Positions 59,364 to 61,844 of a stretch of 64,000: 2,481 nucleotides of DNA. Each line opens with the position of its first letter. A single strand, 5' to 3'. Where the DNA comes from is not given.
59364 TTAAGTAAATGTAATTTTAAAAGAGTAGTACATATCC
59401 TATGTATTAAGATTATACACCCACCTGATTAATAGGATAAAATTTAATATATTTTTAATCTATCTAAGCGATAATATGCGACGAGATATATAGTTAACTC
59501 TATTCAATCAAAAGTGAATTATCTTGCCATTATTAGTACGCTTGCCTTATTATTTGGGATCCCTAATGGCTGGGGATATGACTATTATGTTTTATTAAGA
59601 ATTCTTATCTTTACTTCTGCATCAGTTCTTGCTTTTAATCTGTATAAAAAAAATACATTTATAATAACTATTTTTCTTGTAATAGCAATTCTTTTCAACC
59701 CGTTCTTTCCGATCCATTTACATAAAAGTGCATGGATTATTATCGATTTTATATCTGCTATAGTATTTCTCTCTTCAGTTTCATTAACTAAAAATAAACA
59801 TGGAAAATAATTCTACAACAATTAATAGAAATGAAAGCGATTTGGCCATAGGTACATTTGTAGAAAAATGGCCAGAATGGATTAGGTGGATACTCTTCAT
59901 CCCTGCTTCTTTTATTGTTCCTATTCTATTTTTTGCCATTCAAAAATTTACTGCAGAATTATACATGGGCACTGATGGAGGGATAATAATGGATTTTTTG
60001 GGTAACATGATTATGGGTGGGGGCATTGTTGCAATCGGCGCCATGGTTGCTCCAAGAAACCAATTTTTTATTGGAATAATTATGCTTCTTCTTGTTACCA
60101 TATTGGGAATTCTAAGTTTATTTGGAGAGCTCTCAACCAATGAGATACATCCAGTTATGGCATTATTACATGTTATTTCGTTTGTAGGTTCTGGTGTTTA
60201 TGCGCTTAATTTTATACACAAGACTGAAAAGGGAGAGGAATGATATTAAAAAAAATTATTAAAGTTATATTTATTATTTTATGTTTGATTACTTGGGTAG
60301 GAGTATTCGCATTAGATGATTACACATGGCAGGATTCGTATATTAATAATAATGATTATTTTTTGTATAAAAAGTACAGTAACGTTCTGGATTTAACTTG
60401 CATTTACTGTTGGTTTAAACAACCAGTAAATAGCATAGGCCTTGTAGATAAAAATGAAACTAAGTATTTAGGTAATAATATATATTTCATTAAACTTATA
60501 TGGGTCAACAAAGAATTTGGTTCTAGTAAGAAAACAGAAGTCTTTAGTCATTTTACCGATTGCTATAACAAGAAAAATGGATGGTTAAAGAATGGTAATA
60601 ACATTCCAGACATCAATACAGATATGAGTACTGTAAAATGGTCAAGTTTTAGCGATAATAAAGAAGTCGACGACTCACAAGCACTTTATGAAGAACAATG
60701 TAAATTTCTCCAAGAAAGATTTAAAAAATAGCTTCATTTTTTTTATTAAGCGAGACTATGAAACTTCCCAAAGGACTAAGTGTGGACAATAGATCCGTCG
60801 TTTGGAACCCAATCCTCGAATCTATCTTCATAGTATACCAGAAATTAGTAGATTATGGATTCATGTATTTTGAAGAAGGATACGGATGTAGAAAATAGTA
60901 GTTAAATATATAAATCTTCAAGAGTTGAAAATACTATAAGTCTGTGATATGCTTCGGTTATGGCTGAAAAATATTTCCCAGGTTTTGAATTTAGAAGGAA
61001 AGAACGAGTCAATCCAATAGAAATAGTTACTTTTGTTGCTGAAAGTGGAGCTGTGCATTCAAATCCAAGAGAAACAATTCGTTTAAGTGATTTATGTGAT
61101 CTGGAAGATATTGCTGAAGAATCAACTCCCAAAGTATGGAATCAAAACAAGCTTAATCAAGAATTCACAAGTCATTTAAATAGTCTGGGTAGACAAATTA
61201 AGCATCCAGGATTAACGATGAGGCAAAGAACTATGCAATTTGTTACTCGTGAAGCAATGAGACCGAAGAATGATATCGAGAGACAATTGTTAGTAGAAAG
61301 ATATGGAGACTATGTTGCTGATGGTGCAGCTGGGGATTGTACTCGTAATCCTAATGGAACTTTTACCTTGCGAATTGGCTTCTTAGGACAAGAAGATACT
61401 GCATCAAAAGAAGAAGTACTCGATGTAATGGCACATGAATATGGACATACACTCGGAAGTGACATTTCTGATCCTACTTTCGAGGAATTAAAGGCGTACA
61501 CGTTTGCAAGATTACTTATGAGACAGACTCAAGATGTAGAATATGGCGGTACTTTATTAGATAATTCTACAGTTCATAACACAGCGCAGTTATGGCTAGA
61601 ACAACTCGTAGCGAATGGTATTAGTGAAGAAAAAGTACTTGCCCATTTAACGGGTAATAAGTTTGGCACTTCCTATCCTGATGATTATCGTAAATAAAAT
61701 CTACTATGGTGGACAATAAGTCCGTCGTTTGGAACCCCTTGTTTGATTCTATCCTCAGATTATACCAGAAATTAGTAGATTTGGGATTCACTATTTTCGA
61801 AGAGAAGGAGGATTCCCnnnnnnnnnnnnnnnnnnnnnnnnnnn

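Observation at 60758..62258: Duplicated leader-ORF modules: a conserved 39-46-aa ORF precedes two different hydrolase genes (HExxH peptidase-like and PLD/Nuc nuclease)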

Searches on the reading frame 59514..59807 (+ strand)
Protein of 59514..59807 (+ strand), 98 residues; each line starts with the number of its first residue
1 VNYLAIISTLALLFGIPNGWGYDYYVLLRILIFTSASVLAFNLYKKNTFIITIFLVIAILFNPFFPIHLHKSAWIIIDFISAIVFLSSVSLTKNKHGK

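Call 6: search_protein_families(library=pfam, proteins=[window:59514-59807:+], max_evalue=1)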
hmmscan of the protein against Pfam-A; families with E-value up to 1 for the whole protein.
window:59514-59807:+ (98 aa): 2 families
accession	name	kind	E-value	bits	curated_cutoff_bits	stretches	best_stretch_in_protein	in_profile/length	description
PF20619.3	DUF6804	-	6.9e-21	74.7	27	1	3-89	4-90/91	Family of unknown function (DUF6804)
PF25626.1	Plectro_ORF9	-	0.005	17.6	27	1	27-81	20-72/77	Plectrovirus ORF9 capsid protein family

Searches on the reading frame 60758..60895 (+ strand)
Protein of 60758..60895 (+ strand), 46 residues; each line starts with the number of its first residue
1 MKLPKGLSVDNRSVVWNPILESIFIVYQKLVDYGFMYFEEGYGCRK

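Call 6: search_protein_families(library=pfam, proteins=[window:60758-60895:+], max_evalue=1)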
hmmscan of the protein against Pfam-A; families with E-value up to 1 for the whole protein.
window:60758-60895:+ (46 aa): 0 families

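Call 7: search_protein_families(library=padloc, proteins=[window:60758-60895:+], max_evalue=1)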
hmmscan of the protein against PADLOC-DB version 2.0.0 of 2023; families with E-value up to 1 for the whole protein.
window:60758-60895:+ (46 aa): 0 families

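Call 9: find_homologous_proteins(query=A2, max_evalue=10)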
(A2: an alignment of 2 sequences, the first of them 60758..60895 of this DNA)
Query A2 (2 sequences) (46 aa, profile of the alignment): 1 proteins with E <= 10 among 1 candidates.
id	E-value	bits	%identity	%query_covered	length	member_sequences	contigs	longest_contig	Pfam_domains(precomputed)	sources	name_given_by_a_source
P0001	6.1e-30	121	100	100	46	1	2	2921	-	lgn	-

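Call 11: find_encoding_contigs(protein=P0001, flank=10000)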
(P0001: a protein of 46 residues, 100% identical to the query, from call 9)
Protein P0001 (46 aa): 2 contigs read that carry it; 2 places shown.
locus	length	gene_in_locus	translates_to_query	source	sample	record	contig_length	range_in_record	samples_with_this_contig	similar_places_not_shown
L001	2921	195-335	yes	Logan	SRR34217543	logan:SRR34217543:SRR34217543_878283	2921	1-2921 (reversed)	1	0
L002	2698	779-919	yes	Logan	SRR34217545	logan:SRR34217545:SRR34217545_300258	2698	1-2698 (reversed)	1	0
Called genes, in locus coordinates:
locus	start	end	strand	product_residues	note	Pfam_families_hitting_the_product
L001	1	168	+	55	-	?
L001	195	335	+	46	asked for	-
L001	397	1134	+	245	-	-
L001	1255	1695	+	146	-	PF13091:PLDc_2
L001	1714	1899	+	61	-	-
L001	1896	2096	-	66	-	PF13560:HTH_31, PF12844:HTH_19, PF01381:HTH_3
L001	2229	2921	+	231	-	?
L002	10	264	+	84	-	-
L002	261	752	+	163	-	-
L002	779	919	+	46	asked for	-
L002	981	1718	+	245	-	-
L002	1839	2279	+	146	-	PF13091:PLDc_2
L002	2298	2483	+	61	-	-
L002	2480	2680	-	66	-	PF13560:HTH_31, PF12844:HTH_19, PF01381:HTH_3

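Call 12: find_related_loci(query=A2, collection=genome_contigs, flank=5000)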
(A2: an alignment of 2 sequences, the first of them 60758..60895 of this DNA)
Query A2 (46 aa) in genome_contigs; peptide patterns used: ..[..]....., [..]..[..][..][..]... (x = any residue, [..] = any of these).
63 stretches matched a pattern; 4 encode a relative of the query (tblastn E <= 1e-3); 4 distinct loci.
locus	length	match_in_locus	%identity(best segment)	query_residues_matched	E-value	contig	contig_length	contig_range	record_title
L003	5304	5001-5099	70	7-39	3e-12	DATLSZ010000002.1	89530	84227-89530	MAG TPA_asm: Candidatus Acidiferrales bacterium isolate SMAG_U13943 k141_94805, whole genome shotgun sequence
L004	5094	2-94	65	9-39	1e-11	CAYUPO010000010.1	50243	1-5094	MAG TPA_asm: uncultured Gammaproteobacteria bacterium isolate SRP286056_co1_297 genome assembly, contig: NODE_673_length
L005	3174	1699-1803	57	5-39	7e-11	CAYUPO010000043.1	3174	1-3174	MAG TPA_asm: uncultured Gammaproteobacteria bacterium isolate SRP286056_co1_297 genome assembly, contig: NODE_51041_leng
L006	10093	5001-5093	65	9-39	9e-11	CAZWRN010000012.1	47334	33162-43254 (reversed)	MAG TPA_asm: uncultured Gammaproteobacteria bacterium isolate binchicken_co105_146 genome assembly, contig: NODE_853_len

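Call 13: find_related_loci(query=A2, collection=viral_contigs, flank=5000)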
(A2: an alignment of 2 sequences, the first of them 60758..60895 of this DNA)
Query A2 (46 aa) in viral_contigs; peptide patterns used: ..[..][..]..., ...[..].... (x = any residue, [..] = any of these).
53 stretches matched a pattern, but none encodes a relative of the query by tblastn (E <= 1e-3).

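Call 24: search_protein_representatives(alignment_id=A2)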
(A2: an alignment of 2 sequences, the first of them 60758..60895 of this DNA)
Query: 2 sequences, 46 profile positions. Proteins with E-value up to 0.001 (for the whole library): 20; up to 1e-10: 2; up to 1e-30: 0. The best 20 are listed.
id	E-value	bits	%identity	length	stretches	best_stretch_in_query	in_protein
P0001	1.9e-30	120.6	-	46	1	1-46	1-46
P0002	1.3e-15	73.2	-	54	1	1-41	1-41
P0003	1.5e-08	50.5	-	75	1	5-37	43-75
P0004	6.8e-06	42.1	-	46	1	15-39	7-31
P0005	1.2e-05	41.2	-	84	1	15-37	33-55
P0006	2.1e-05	40.5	-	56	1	9-41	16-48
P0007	2.1e-05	40.5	-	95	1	16-38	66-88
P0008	3.5e-05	39.8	-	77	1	8-35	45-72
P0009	4.5e-05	39.4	-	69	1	15-37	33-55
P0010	8.3e-05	38.6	-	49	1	16-40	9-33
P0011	1.2e-04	38.0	-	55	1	16-40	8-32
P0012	1.5e-04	37.8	-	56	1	14-37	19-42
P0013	2.1e-04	37.3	-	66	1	16-37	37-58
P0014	2.9e-04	36.9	-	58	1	15-41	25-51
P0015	4.6e-04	36.2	-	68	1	16-36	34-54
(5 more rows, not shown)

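Call 30: search_protein_families(library=ncbifam, proteins=[window:60758-60895:+], max_evalue=1)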
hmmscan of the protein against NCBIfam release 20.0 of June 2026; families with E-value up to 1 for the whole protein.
window:60758-60895:+ (46 aa): 0 families

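Call 31: search_protein_families(library=phrogs, proteins=[window:60758-60895:+], max_evalue=0.1)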
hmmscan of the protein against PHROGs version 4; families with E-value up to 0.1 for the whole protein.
window:60758-60895:+ (46 aa): 0 families

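Call 51: search_protein_families(library=pfam, proteins=[L003:3457-4314:+], max_evalue=0.01)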
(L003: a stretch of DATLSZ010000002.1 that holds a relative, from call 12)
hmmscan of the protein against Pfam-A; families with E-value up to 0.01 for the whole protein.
L003:3457-4314:+ (286 aa): 3 families
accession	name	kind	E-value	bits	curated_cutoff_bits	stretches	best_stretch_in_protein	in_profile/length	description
PF00589.27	Phage_integrase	-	1.2e-30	107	27.1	1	114-271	2-167/172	Phage integrase family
PF02899.23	Phage_int_SAM_1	-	1.3e-17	64.3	22.3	1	11-89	2-80/83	Phage integrase, N-terminal SAM-like domain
PF13495.12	Phage_int_SAM_4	-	7.1e-10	39.6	27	1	11-88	3-78/85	Phage integrase, N-terminal SAM-like domain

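Call 68: search_protein_families(library=pfam, proteins=[L006:6595-7947:+, L006:7989-8765:-], max_evalue=0.01)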
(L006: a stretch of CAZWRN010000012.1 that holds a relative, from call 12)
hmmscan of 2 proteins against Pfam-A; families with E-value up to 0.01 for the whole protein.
L006:6595-7947:+ (451 aa): 0 families

L006:7989-8765:- (259 aa): 0 families

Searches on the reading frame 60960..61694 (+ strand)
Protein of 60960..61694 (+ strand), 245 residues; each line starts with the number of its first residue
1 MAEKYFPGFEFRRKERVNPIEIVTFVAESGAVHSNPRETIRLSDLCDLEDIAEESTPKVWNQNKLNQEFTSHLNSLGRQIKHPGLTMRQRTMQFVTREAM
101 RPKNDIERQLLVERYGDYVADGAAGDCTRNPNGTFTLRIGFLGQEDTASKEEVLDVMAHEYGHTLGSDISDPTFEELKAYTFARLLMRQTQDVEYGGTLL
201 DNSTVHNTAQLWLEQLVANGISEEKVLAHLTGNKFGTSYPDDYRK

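Call 6: search_protein_families(library=pfam, proteins=[window:60960-61694:+], max_evalue=1)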
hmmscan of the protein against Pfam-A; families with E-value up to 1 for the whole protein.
window:60960-61694:+ (245 aa): 7 families
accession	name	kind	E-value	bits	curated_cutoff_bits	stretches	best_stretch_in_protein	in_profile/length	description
PF13574.12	Reprolysin_2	-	0.0014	19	27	1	141-167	113-139/195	Metallo-peptidase family M12B Reprolysin-like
PF13688.12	Reprolysin_5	-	0.0099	16.6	27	1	116-167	113-155/196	Metallo-peptidase family M12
PF01435.24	Peptidase_M48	-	0.012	15.8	20.3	1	148-174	59-86/186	Peptidase family M48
PF13583.11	Reprolysin_4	-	0.057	13.5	22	1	151-168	133-150/203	Metallo-peptidase family M12B Reprolysin-like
PF04286.17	DUF445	-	0.059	13.7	33.8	1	48-122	167-242/368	Protein of unknown function (DUF445)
PF13582.12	Reprolysin_3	-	0.092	13.7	22.4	1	138-167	98-120/123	Metallo-peptidase family M12B Reprolysin-like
PF03918.19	CcmH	-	0.16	11.7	25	0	108-119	75-86/143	Cytochrome C biogenesis protein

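Call 7: search_protein_families(library=padloc, proteins=[window:60960-61694:+], max_evalue=1)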
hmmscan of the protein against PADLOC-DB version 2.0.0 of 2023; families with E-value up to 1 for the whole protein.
window:60960-61694:+ (245 aa): 0 families

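Call 30: search_protein_families(library=ncbifam, proteins=[window:60960-61694:+], max_evalue=1)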
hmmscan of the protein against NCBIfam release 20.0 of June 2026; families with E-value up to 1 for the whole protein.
window:60960-61694:+ (245 aa): 1 family
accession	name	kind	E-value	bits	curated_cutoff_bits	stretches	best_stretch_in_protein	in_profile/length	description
TIGR01720.1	NRPS-para261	subfamily_domain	0.087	12.7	74.2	1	139-217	48-123/155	non-ribosomal peptide synthase domain TIGR01720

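Call 31: search_protein_families(library=phrogs, proteins=[window:60960-61694:+], max_evalue=0.1)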
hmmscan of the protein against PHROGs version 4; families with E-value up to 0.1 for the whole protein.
window:60960-61694:+ (245 aa): 0 families

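Call 40: find_homologous_proteins(query=window:60960-61694:+, max_evalue=0.001)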
Query window:60960-61694:+ (245 aa): 13 proteins with E <= 0.001 among 412 candidates.
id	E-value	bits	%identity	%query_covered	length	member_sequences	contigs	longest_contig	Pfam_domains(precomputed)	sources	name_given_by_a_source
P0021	1.1e-147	508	96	100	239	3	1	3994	-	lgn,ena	-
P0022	1.4e-82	295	56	100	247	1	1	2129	-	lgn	-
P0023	1.1e-81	292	57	100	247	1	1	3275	-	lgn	-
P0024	2.9e-81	291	57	100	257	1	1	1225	-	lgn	-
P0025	3.7e-78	281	56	100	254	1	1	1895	-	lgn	-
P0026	6.4e-77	277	54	99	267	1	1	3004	-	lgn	-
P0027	1.1e-52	197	44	99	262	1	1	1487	-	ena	-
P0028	1.0e-49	188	45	100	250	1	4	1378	-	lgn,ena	-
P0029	1.1e-42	165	42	82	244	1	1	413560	-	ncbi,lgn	-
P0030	2.8e-38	150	40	100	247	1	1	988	-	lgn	-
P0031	5.6e-36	143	42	77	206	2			-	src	-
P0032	1.7e-32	131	42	76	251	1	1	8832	-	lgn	-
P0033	2.3e-24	105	39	66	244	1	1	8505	-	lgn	-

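Call 41: find_encoding_contigs(protein=P0021, flank=3000, max_places=2)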
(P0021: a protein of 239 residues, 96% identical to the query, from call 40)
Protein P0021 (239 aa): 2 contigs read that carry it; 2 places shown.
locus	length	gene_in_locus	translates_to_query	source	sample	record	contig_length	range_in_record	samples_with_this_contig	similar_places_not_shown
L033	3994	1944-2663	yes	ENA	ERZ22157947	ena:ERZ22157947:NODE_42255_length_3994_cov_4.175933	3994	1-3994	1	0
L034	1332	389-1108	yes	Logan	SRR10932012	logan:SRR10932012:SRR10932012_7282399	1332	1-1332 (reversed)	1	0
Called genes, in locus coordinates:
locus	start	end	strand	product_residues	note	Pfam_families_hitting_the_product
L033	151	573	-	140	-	PF01850:PIN (weak), PF13470:PIN_3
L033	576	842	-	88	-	PF12728:HTH_17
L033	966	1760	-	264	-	PF00795:CN_hydrolase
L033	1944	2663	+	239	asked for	-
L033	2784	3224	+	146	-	PF13091:PLDc_2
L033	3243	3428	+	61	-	-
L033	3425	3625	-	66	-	PF15731:MqsA_antitoxin (weak), PF13560:HTH_31, PF12844:HTH_19, PF01381:HTH_3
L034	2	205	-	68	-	?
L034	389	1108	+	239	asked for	-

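Call 42: find_encoding_contigs(protein=P0023, flank=3000, max_places=2)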
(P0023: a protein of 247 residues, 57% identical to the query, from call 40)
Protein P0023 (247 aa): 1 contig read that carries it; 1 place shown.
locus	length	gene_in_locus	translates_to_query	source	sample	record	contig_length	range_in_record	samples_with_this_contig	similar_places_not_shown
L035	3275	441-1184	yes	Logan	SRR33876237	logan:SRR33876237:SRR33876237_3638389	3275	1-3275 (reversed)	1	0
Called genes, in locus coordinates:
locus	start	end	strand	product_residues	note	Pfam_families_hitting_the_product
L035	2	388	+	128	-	?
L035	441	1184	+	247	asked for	-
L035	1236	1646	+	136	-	PF06305:LapA_dom (weak)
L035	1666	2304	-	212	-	PF02834:LigT_PEase (faint), PF13563:2_5_RNA_ligase2 (weak)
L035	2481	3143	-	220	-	PF05552:MS_channel_1st_1 (weak)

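Call 43: find_encoding_contigs(protein=P0029, flank=5000, max_places=2)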
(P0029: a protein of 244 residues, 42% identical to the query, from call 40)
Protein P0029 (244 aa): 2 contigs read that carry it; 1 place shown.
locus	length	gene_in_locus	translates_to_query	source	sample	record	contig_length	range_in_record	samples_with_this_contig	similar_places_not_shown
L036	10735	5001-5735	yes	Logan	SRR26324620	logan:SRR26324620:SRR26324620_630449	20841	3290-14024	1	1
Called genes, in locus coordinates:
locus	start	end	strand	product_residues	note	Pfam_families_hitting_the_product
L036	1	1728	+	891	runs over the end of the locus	PF13196:DUF4012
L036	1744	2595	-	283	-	-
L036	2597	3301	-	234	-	PF09335:VTT_dom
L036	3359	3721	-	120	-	PF05635:23S_rRNA_IVP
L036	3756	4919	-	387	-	PF00162:PGK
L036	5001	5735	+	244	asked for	-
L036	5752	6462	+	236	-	PF08713:DNA_alkylation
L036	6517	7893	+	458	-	PF00171:Aldedh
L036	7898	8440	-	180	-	PF28474:DUF8412, PF13376:OmdA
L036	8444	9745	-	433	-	-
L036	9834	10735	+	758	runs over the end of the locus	PF00133:tRNA-synt_1, PF09334:tRNA-synt_1g, PF13603:tRNA-synt_1_2, PF09334:tRNA-synt_1g (weak), PF08264:Anticodon_1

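Call 44: find_encoding_contigs(protein=P0032, flank=4000, max_places=2)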
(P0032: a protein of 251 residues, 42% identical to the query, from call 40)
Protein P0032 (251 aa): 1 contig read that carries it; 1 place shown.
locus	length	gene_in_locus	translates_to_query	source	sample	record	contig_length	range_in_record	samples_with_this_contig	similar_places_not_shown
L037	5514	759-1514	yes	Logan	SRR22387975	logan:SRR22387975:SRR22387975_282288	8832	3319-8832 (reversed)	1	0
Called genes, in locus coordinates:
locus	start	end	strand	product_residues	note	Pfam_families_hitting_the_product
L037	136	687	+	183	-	-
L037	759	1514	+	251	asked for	-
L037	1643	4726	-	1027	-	PF01841:Transglut_core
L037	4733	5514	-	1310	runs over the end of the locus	PF07728:AAA_5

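Call 75: predict_structure(alignment_id=A6)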
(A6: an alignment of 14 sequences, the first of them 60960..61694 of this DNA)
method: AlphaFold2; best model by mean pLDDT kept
length: 245 residues; sequences in the alignment: 14
mean_pLDDT: 78.7   pTM: 0.76
mean pLDDT of the five models: 78.7, 78.6, 78.2, 76.7, 76.6
residues with pLDDT >= 90: 119; 70-90: 63; 50-70: 13; < 50: 50
segments of 3 or more residues with pLDDT < 50: 17-56, 192-200
pLDDT, mean of each block of 10 residues (from residue 1): 74 58 40 38 39 51 93 93 92 94 88 80 88 96 89 94 94 94 87 44 78 90 96 94 91
secondary structure, 60 per line:
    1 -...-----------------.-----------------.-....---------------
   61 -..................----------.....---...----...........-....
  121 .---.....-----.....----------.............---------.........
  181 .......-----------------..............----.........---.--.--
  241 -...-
elements in order: H42-45 H62-79 E90-94 H105-115 H117-121 E125-129 E135-139 H150-162 H172-187 H205-218 H223-231

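Call 78: fold_search(model_id=the predicted structure, library=pdb)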
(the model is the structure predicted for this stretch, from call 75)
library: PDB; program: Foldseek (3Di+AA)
matches with E <= 10: 80; with E <= 0.001: 0
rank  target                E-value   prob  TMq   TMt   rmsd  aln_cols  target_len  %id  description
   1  5giv_A                4.5e-01  0.16  0.25  0.13  19.2       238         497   11  Crystal structure of M32 carboxypeptidase from Deinococcus radiodurans R1 (released 2017-07-12)
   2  4aw6_B                5.0e-01  0.16  0.22  0.14  18.3       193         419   14  Crystal structure of the human nuclear membrane zinc metalloprotease ZMPSTE24 (FACE1) (released 2012-07-25)
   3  5xbn                  5.9e-01  0.20  0.21  0.33  12.4       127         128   11  crystal structure of Wss1 from saccharomyces cerevisiae (released 2018-03-28)
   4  4aw6_D                7.4e-01  0.13  0.22  0.14  18.2       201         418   14  Crystal structure of the human nuclear membrane zinc metalloprotease ZMPSTE24 (FACE1) (released 2012-07-25)
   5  3hq2_A                7.9e-01  0.08  0.21  0.11  17.6       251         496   10  BsuCP Crystal Structure (released 2009-06-30)
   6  5giv_C                9.3e-01  0.13  0.21  0.11  16.9       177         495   14  Crystal structure of M32 carboxypeptidase from Deinococcus radiodurans R1 (released 2017-07-12)
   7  3hq2_B                9.8e-01  0.08  0.21  0.11  18.0       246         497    9  BsuCP Crystal Structure (released 2009-06-30)
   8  4aw6_A                1.2e+00  0.11  0.22  0.14  18.3       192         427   14  Crystal structure of the human nuclear membrane zinc metalloprotease ZMPSTE24 (FACE1) (released 2012-07-25)
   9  4o2i_B                1.2e+00  0.12  0.29  0.30  19.4       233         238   17  The crystal structure of non-LEE encoded type III effector C from Citrobacter rodentium (released 2014-01-15)
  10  5giv_B                1.2e+00  0.12  0.21  0.10  16.8       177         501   13  Crystal structure of M32 carboxypeptidase from Deinococcus radiodurans R1 (released 2017-07-12)
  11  4ger_A                1.7e+00  0.15  0.34  0.29   8.6       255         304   12  Crystal structure of Gentlyase, the neutral metalloprotease of Paenibacillus polymyxa (released 2013-01-02)
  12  5fxn                  2.0e+00  0.15  0.25  0.21   8.0       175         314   15  Structure of thermolysin solved by SAD from data collected by Direct Data Collection (DDC) using the ESRF RoboDiff gonio (released 2016-03-16)
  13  3hoa_A                2.0e+00  0.08  0.20  0.10  14.5       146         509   19  Crystal structure of the Thermus thermophilus M32 carboxypeptidase (released 2009-06-30)
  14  5w23_B                2.0e+00  0.02  0.10  0.06  20.1       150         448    9  Crystal Structure of RSV F in complex with 5C4 Fab (released 2017-12-06)
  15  7a03_B                2.2e+00  0.25  0.29  0.16   5.6       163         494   13  The Structure of CHT (released 2021-08-18)
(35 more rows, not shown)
